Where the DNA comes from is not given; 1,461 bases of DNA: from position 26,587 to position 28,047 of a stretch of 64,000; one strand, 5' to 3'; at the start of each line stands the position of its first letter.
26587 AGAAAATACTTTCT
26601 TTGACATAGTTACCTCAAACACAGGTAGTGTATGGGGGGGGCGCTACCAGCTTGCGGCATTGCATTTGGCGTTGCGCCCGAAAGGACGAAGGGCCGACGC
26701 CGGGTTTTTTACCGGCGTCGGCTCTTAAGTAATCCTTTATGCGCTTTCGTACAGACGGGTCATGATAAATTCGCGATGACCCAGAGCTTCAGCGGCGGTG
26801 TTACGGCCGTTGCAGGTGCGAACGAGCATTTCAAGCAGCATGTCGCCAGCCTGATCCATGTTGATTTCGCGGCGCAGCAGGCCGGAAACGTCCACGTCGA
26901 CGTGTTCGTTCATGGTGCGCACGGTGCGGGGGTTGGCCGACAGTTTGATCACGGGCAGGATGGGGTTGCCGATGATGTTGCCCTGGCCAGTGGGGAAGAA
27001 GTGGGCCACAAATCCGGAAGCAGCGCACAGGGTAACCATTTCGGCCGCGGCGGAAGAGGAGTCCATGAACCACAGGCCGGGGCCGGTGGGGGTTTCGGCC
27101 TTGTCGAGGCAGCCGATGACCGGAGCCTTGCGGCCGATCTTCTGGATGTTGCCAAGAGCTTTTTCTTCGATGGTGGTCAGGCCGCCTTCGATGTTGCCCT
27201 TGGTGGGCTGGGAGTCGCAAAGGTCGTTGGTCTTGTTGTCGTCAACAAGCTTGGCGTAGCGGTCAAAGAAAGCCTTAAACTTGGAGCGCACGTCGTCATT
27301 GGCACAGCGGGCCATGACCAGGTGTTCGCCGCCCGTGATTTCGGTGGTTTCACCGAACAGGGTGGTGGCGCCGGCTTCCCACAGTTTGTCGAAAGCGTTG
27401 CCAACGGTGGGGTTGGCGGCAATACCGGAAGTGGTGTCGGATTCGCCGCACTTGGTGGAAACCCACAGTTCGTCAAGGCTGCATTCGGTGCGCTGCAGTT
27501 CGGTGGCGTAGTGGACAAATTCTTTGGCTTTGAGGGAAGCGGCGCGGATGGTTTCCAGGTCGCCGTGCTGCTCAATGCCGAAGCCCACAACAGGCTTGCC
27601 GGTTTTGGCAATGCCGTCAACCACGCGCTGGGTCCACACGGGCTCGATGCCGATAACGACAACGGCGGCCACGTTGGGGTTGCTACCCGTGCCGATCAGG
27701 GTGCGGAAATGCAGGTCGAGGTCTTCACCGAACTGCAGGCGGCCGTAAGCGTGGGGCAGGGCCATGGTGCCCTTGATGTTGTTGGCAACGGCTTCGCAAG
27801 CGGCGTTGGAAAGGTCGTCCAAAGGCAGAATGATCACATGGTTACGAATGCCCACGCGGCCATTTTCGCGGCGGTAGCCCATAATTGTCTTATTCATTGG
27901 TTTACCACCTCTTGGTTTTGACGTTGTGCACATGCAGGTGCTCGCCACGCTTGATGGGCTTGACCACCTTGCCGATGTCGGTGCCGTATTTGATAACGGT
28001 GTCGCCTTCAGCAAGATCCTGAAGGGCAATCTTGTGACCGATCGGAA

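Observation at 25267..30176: Sigma54/GAF-activator-controlled operon encoding a two-subunit UxaA-family lyase with SuyAB-like architecture plus a DctA transporter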

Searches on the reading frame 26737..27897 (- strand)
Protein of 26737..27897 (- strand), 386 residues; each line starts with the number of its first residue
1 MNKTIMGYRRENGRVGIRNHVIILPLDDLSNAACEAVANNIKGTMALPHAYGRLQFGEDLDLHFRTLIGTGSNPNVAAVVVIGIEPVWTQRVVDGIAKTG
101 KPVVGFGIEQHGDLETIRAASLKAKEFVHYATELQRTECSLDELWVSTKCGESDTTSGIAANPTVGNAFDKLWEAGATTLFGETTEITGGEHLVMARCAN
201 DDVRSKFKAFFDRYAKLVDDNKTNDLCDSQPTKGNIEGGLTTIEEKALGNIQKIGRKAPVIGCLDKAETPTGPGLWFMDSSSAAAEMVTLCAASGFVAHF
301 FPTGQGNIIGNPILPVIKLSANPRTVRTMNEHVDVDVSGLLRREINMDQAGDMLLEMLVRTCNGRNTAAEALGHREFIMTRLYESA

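Call 3: search_protein_families(library=ncbifam, proteins=[window:26740-27897:-], max_evalue=0.001)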
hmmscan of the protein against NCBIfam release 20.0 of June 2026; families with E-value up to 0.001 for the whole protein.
seq(386 aa): 1 family
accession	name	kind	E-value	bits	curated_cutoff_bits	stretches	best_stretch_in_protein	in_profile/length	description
TIGR03248.1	galactar-dH20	equivalog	2.7e-41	141.6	730.85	1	4-371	106-491/507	galactarate dehydratase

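Call 4: search_protein_families(library=pfam, proteins=[window:26740-27897:-], max_evalue=0.001)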
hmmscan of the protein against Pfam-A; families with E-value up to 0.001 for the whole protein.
seq(386 aa): 2 families
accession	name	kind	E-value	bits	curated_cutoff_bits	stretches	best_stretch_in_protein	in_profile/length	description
PF20629.2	GD_AH_C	-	1.4e-84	283.7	26.8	1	142-383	2-240/242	D-galactarate/Altronate dehydratase, C-terminal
PF04295.18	GD_AH_second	-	3.2e-34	118.4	27.3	1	7-131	1-135/136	D-galactarate dehydratase/Altronate hydrolase, second domain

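Call 5: find_homologous_proteins(query=window:26740-27897:-, max_evalue=1e-10)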
Query seq(386 aa) (386 aa): 8000 proteins with E <= 1e-10 among 8000 candidates; the best 120 are listed.
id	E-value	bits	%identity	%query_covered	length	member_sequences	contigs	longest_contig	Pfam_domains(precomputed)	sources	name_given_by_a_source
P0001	1.8e-246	835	94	100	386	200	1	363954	PF20629.3,PF04295.19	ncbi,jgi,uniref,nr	ncbi:MAG: UxaA family hydrolase [Desulfovibrio sp.]|uniref:UxaA family hydrolase n=1 Tax=Desulfovibr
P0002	4.6e-243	824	93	100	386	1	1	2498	PF20629.3,PF04295.19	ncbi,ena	-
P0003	1.1e-242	823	92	100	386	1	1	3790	PF20629.3,PF04295.19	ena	-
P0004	2.1e-241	819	77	96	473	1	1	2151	PF20629.3,PF04295.19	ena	-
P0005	3.5e-239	811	91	100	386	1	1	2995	PF20629.3,PF04295.19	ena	-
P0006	2.7e-238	808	91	100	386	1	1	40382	PF20629.3,PF04295.19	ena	-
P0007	7.2e-238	807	90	100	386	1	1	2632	PF20629.3,PF04295.19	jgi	-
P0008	9.0e-238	807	90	100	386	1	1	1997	PF20629.3,PF04295.19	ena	-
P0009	1.2e-237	806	90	100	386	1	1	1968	PF20629.3,PF04295.19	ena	-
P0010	1.6e-237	806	91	100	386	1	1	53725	PF20629.3,PF04295.19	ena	-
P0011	5.4e-237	804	90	100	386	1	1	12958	PF20629.3,PF04295.19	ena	-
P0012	2.5e-236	802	89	100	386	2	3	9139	PF20629.3,PF04295.19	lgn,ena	-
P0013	9.5e-236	800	90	100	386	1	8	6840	PF20629.3,PF04295.19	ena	-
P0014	1.3e-235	800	90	100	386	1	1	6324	PF20629.3,PF04295.19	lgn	-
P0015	1.7e-235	799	90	100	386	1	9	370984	PF20629.3,PF04295.19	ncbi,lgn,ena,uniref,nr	ncbi:MAG: UxaA family hydrolase [Desulfovibrio sp.]|uniref:UxaA family hydrolase n=1 Tax=Desulfovibr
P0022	4.0e-235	798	89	100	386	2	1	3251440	PF20629.3,PF04295.19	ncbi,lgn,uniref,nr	ncbi:D-galactarate dehydratase [Desulfovibrio desulfuricans]|uniref:D-galactarate dehydratase n=1 Ta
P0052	1.5e-232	789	89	100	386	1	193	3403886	PF20629.3,PF04295.19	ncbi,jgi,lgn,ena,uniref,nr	ncbi:UxaA family hydrolase [uncultured Desulfovibrio sp.]|uniref:UxaA family hydrolase n=1 Tax=uncul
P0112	3.2e-224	762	85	100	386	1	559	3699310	PF20629.3,PF04295.19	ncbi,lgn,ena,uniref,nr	ncbi:UxaA family hydrolase [Desulfovibrio fairfieldensis]|uniref:D-galactarate dehydratase n=1 Tax=D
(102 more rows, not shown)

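Call 8: search_solved_structures(query=window:26740-27897:-, max_evalue=0.001)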
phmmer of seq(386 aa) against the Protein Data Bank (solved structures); distinct sequences matched with E-value up to 0.001: 1.
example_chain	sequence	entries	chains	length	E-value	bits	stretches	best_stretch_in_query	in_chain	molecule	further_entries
6u7l_A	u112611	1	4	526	1.7e-34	122.9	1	39-366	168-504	Galactarate dehydratase (L-threo-forming)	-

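Call 11: search_dna_similar(query=window:26740-27897:-, collection=plasmids, mode=protein, max_rows=40)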
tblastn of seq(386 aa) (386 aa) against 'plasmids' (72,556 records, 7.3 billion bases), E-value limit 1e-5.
Records with a match: 468; places in all: 661; records where one place covers at least 80% of the query: 461.
Best place of each record, by identity: 60-80% 13; <60% 455.
By first word of the organism name: Ralstonia 137; Pseudosulfitobacter 47; Azospirillum 26; Rhizobium 23; Burkholderia 18; Klebsiella 18; Caballeronia 14; Paracoccus 13; Paraburkholderia 13; Sulfitobacter 13; and 73 more.
By predicted mobility (MOB-suite, as given by PLSDB): non-mobilizable 312; mobilizable 129; conjugative 27.
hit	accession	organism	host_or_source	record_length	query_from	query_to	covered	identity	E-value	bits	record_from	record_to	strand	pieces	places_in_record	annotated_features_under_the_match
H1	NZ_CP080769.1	Cupriavidus pinatubonensis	genomic assembly,soil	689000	2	386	100%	77.1%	0e+0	600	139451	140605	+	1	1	UxaA family hydrolase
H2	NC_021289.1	Caballeronia insecticola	-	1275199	1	386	100%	73.8%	0e+0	592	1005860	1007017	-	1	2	none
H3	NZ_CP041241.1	Sinorhizobium mexicanum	Acaciella angustissima,cell culture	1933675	2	386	100%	70.5%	0e+0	568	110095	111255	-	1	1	none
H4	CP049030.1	Rhodobacteraceae bacterium SC52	Apostichopus japonicus,pure ...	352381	2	386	100%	69.8%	1e-178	558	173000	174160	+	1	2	UxaA family hydrolase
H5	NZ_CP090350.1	Methylobacterium oryzae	single cell,soil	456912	2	386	100%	69.5%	6e-178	556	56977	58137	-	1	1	UxaA family hydrolase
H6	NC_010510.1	Methylobacterium radiotolerans JCM 2831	-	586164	4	383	98%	70.2%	2e-177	554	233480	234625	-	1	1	UxaA family hydrolase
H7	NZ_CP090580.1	Methylobacterium radiotolerans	Pure isolate,Urban soil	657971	4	383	98%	70.2%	2e-177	554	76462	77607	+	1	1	UxaA family hydrolase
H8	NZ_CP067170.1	Paracoccus aestuarii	cell culture,isolated from tidal flat ...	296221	4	386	99%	69.1%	1e-179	561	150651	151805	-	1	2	UxaA family hydrolase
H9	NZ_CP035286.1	Paracoccus versutus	whole organism,soil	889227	2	386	100%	68.5%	0e+0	564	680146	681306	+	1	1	UxaA family hydrolase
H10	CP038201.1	Paracoccus ferrooxidans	single cell,bioreactor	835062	2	386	100%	68.5%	0e+0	564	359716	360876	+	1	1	D-galactarate dehydratase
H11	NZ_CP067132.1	Paracoccus seriniphilus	cell culture,washing water of Bugula ...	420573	2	386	100%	68.2%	4e-179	559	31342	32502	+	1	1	UxaA family hydrolase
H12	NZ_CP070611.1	Rhodococcus koreensis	cell culture,rhizosphere of apple ...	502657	5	386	99%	65.3%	2e-152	483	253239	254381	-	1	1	UxaA family hydrolase (x2)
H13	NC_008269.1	Rhodococcus jostii RHA1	-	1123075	5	386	99%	65.3%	1e-151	481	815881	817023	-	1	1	record has no annotation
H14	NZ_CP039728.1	Bacillus sp. S3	whole organism,Contaminated Mine Soils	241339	4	377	97%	40.3%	4e-79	272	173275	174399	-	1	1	UxaA family hydrolase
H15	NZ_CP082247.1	Natrinema sp. SYSU A 869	cell culture,salt lake sediment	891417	3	382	98%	39.5%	1e-63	227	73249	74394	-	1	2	UxaA family hydrolase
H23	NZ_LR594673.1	Variovorax sp. PBL-E5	linuron-contaminated soil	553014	4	382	98%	38.9%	2e-67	238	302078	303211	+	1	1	UxaA family hydrolase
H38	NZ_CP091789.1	Prevotella sp. E2-28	Ovis aries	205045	7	377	96%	38.7%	2e-67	238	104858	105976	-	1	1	UxaA family hydrolase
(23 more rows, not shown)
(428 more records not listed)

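Call 12: get_annotated_region(hit=H1, flank=9000)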
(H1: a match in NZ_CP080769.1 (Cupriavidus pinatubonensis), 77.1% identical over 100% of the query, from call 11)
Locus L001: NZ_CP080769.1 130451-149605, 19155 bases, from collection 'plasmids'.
description: Cupriavidus pinatubonensis strain HN-2 plasmid p2, complete sequence
organism: Cupriavidus pinatubonensis (NCBI taxid 248026)
taxonomy: Bacteria; Pseudomonadota; Betaproteobacteria; Burkholderiales; Burkholderiaceae; Cupriavidus; Cupriavidus pinatubonensis
host: -; source: genomic assembly,soil; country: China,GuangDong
typing (MOB-suite, as given by PLSDB): non-mobilizable
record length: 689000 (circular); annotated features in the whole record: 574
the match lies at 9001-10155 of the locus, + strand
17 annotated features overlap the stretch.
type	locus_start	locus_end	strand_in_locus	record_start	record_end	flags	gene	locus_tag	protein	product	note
CDS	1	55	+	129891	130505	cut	-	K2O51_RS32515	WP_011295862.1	helix-turn-helix domain-containing protein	-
CDS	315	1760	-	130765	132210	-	-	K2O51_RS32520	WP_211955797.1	IS1182 family transposase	-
CDS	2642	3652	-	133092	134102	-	-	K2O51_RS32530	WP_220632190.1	LacI family DNA-binding transcriptional regulator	-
CDS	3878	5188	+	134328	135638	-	hpsN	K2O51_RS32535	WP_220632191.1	sulfopropanediol 3-dehydrogenase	-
CDS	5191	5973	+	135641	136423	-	hpsO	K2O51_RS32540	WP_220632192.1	(S)-sulfopropanediol 2-dehydrogenase HpsO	-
CDS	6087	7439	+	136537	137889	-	-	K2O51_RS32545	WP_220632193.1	MFS transporter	GO:0055085 - transmembrane transport [Evidence IEA]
CDS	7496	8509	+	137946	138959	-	-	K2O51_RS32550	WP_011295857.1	galactitol-1-phosphate 5-dehydrogenase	-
CDS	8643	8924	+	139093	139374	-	-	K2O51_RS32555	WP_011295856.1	UxaA family hydrolase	-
CDS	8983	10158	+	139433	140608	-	-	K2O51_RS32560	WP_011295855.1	UxaA family hydrolase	-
CDS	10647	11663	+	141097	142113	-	-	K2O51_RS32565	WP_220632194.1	tripartite tricarboxylate transporter substrate binding protein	-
CDS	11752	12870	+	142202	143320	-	-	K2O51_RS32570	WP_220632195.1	Re/Si-specific NAD(P)(+) transhydrogenase subunit alpha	GO:1902600 - proton transmembrane transport [Evidence IEA]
CDS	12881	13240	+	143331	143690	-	-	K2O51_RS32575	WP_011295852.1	NAD(P) transhydrogenase subunit alpha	-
CDS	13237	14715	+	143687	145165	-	-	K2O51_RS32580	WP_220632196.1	NAD(P)(+) transhydrogenase (Re/Si-specific) subunit beta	-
CDS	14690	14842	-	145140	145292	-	-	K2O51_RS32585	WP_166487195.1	hypothetical protein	-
CDS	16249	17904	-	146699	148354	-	-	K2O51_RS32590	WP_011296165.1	acyl-CoA synthetase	-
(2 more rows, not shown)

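Call 13: get_annotated_region(hit=H9, flank=8000)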
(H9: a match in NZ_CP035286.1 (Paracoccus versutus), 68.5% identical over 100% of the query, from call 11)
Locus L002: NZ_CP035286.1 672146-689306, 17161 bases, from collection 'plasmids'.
description: Paracoccus versutus strain UW1 plasmid pTAV3, complete sequence
organism: Paracoccus versutus (NCBI taxid 34007)
taxonomy: Bacteria; Pseudomonadota; Alphaproteobacteria; Rhodobacterales; Paracoccaceae; Paracoccus; Paracoccus versutus
host: -; source: whole organism,soil; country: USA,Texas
typing (MOB-suite, as given by PLSDB): non-mobilizable; replicon rep_cluster_229
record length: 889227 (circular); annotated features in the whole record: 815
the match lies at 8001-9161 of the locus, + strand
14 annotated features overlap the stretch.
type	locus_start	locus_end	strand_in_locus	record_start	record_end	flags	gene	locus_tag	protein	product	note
CDS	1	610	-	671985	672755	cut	-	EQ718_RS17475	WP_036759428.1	SDR family oxidoreductase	-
CDS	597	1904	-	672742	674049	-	hisD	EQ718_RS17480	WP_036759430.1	histidinol dehydrogenase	GO:0000105 - histidine biosynthetic process [Evidence IEA]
CDS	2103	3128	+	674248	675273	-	-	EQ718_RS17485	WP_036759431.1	LacI family DNA-binding transcriptional regulator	-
CDS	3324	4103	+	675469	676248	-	-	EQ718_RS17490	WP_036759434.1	ABC transporter permease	-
CDS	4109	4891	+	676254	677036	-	-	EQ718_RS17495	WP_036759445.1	ABC transporter permease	-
CDS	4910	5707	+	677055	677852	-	-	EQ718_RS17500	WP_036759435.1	ABC transporter ATP-binding protein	GO:0006810 - transport [Evidence IEA]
CDS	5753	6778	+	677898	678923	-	-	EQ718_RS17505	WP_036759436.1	ABC transporter substrate-binding protein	-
CDS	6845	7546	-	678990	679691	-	-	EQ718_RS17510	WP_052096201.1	GntR family transcriptional regulator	-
CDS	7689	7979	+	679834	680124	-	-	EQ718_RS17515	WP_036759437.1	UxaA family hydrolase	-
CDS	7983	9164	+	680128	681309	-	-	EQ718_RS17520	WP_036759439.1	UxaA family hydrolase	-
CDS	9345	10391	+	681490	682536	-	-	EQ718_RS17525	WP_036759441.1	putative sulfate exporter family transporter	-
CDS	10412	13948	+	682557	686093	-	-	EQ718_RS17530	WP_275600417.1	pyruvate carboxylase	GO:0006094 - gluconeogenesis [Evidence IEA]; GO:0006090 - pyruvate metabolic process [Evidence IEA]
CDS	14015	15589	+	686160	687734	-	-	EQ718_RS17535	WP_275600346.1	Re/Si-specific NAD(P)(+) transhydrogenase subunit alpha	GO:1902600 - proton transmembrane transport [Evidence IEA]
CDS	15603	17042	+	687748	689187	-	-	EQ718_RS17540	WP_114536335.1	NAD(P)(+) transhydrogenase (Re/Si-specific) subunit beta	-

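Call 20: find_encoding_contigs(protein=window:26737-27897:-, flank=10000, max_places=4)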
Protein window:26737-27897:- (386 aa): 12 contigs read that carry it; 4 places shown.
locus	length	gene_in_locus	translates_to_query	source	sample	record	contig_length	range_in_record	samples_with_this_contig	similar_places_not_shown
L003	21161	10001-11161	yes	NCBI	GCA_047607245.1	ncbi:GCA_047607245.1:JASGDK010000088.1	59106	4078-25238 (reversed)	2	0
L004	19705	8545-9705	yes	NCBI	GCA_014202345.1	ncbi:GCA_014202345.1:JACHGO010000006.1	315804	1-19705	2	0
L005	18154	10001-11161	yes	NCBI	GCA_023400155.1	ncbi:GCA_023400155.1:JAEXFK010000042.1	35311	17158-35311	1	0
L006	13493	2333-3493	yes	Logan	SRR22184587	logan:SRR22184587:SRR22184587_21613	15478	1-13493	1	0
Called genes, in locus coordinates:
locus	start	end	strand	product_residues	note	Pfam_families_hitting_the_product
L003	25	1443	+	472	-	PF13396:PLDc_N (weak), PF13091:PLDc_2, PF00614:PLDc (faint), PF13091:PLDc_2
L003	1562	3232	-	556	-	PF08269:dCache_2, PF17200:sCache_2, PF00990:GGDEF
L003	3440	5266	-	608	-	PF13522:GATase_6, PF13537:GATase_7, PF01380:SIS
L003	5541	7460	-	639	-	PF13623:SurA_N_2, PF13624:SurA_N_3, PF09312:SurA_N, PF13145:Rotamase_2, PF13616:Rotamase_3, PF00639:Rotamase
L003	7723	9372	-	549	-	PF01590:GAF, PF13185:GAF_2, PF12775:AAA_7 (weak), PF00158:Sigma54_activat, PF14532:Sigma54_activ_2, PF00004:AAA (weak), PF07728:AAA_5 (weak), PF25601:AAA_lid_14, +3 more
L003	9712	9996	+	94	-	-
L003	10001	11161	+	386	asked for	PF04295:GD_AH_second, PF20629:GD_AH_C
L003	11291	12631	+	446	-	PF00375:SDF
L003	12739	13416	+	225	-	PF03737:RraA-like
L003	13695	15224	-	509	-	PF00158:Sigma54_activat, PF00493:MCM (weak), PF01078:Mg_chelatase (faint), PF14532:Sigma54_activ_2, PF07724:AAA_2 (weak), PF07728:AAA_5, PF25601:AAA_lid_14, PF02954:HTH_8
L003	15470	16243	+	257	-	PF00731:AIRC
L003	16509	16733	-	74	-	-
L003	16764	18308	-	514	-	PF19425:Csd3_N2 (weak), PF01551:Peptidase_M23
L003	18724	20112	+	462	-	PF00308:Bac_DnaA, PF08299:Bac_DnaA_C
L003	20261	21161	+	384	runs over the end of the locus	PF00712:DNA_pol3_beta, PF02768:DNA_pol3_beta_3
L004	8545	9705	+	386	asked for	PF04295:GD_AH_second, PF20629:GD_AH_C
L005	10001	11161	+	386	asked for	PF04295:GD_AH_second, PF20629:GD_AH_C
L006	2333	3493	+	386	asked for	PF04295:GD_AH_second, PF20629:GD_AH_C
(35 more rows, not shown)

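Call 21: find_encoding_contigs(protein=P0112, flank=10000, max_places=3)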
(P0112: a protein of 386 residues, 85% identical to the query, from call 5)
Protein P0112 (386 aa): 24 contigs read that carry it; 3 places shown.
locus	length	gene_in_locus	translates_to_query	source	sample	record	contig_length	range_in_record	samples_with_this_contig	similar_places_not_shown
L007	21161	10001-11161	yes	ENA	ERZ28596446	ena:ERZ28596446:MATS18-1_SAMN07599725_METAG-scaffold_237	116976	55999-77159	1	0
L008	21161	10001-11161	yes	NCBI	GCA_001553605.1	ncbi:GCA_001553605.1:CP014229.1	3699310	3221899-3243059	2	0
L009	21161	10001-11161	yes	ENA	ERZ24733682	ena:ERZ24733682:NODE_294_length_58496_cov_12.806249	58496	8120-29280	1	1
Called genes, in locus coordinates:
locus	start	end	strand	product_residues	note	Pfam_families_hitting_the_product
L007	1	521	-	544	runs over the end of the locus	PF13185:GAF_2, PF12775:AAA_7 (weak), PF00158:Sigma54_activat, PF14532:Sigma54_activ_2, PF00004:AAA, PF07728:AAA_5 (weak), PF13401:AAA_22 (weak), PF25601:AAA_lid_14, +3 more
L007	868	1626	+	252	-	PF01925:TauE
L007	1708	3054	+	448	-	PF00939:Na_sulph_symp (weak), PF03600:CitMHS, PF00939:Na_sulph_symp, PF03600:CitMHS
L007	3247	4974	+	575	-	PF00890:FAD_binding_2, PF02910:Succ_DH_flav_C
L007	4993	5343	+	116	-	PF01127:Sdh_cyt (weak)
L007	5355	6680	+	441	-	PF13085:Fer2_3, PF13183:Fer4_8 (weak), PF00355:Rieske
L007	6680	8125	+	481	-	PF00033:Cytochrome_B, PF13631:Cytochrom_B_N_2, PF00032:Cytochrom_B_C (weak), PF00034:Cytochrom_C (weak), PF13442:Cytochrome_CBB3 (weak)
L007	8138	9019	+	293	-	PF05681:Fumerase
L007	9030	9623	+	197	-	PF05683:Fumerase_C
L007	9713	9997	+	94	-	-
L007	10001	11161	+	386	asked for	PF04295:GD_AH_second, PF20629:GD_AH_C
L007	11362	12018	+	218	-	PF03737:RraA-like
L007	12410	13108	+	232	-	PF20730:YetF_N, PF04239:DUF421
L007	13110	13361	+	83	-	PF04226:Transgly_assoc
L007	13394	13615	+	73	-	-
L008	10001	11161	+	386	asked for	PF04295:GD_AH_second, PF20629:GD_AH_C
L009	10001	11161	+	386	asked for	PF04295:GD_AH_second, PF20629:GD_AH_C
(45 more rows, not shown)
